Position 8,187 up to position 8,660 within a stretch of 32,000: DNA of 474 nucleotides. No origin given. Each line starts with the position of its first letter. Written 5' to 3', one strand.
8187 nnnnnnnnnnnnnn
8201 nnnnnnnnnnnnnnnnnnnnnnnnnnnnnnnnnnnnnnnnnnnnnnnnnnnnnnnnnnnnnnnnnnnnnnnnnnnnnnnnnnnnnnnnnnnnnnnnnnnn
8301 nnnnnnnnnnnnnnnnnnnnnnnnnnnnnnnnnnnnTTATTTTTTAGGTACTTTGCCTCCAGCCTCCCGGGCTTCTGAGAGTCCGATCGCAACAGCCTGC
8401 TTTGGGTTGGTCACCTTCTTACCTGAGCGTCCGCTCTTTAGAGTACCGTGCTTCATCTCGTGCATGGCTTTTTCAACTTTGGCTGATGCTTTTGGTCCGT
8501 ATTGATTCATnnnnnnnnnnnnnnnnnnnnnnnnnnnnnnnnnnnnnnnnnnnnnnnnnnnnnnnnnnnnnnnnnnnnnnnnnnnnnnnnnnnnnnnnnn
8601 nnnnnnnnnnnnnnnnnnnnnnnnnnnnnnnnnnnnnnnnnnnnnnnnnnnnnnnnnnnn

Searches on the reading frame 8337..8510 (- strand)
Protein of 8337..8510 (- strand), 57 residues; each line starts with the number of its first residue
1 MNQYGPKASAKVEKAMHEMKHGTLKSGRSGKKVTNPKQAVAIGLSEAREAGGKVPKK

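Call 78: search_protein_families(library=pfam, proteins=[window:8337-8510:-], max_evalue=0.001)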
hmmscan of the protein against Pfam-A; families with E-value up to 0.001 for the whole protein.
window:8337-8510:- (57 aa): 1 family
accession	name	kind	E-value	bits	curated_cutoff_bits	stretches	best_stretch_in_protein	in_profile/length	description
PF20106.4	DUF6496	-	1.6e-21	76.9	24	1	3-57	1-57/58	Family of unknown function (DUF6496)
